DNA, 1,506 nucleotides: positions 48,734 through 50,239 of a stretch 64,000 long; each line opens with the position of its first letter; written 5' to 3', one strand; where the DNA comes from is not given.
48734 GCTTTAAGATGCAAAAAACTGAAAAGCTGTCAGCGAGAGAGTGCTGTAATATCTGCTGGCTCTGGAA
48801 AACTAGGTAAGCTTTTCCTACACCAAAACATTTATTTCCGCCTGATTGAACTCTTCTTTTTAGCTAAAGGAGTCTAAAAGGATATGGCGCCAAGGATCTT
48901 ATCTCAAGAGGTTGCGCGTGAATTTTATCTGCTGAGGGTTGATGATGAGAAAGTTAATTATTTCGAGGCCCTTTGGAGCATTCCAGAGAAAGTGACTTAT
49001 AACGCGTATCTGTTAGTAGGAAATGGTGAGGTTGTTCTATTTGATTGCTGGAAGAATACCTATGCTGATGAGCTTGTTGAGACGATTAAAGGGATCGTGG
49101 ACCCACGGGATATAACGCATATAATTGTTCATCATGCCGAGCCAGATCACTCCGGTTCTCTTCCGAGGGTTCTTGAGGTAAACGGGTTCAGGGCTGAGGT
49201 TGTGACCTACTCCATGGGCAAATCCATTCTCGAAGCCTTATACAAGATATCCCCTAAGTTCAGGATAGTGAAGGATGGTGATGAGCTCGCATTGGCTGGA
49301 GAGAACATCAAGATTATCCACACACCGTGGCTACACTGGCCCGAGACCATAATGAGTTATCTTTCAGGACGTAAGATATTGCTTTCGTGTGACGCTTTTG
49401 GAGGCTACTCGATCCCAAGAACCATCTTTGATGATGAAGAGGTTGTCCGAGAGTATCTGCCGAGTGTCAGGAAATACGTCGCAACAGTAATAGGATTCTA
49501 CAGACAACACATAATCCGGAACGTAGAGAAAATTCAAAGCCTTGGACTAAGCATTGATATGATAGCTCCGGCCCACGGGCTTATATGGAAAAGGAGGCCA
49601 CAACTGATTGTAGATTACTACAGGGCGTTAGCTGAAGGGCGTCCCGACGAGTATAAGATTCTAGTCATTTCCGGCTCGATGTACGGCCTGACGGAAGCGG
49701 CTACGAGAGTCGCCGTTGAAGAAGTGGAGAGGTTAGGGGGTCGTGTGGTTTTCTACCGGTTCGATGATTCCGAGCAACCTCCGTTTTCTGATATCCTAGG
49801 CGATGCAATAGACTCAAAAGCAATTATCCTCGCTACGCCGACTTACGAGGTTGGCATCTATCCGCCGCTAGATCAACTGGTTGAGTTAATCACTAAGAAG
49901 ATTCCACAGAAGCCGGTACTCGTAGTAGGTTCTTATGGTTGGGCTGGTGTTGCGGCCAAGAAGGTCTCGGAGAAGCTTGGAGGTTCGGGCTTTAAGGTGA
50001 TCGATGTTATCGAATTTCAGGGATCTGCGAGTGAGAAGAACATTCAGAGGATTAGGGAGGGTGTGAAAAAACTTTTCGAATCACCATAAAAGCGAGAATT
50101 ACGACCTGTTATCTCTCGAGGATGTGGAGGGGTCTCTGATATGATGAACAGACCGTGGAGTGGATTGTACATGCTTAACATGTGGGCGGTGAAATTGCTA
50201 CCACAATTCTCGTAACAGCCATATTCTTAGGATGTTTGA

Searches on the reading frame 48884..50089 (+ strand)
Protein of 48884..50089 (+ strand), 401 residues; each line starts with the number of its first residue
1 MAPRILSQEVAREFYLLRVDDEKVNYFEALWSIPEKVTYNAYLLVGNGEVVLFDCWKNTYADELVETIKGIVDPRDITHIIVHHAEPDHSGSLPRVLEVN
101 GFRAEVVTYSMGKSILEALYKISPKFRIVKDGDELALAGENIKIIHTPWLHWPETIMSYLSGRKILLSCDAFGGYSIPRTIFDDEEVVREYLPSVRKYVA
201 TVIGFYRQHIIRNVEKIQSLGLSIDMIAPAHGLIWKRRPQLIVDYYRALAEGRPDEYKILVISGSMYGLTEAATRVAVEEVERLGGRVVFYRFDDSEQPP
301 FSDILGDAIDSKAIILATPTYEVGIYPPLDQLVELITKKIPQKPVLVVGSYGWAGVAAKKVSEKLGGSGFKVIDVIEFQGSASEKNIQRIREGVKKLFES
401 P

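Call 21: search_protein_families(library=pfam, proteins=[window:48884-50089:+], max_evalue=0.001)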
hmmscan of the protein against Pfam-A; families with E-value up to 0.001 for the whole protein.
window:48884-50089:+ (401 aa): 4 families
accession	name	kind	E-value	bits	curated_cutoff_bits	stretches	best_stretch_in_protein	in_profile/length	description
PF19583.5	ODP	-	5.1e-23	82.4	27.2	1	37-232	1-194/194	ODP family beta lactamase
PF00753.33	Lactamase_B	-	6.1e-10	39.8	22.7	1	39-196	6-182/196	Metallo-beta-lactamase superfamily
PF00258.30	Flavodoxin_1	-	1.6e-08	35.3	25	1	261-386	1-135/143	Flavodoxin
PF03358.20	FMN_red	-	6.8e-05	22.9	24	1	258-355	2-121/152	NADPH-dependent FMN reductase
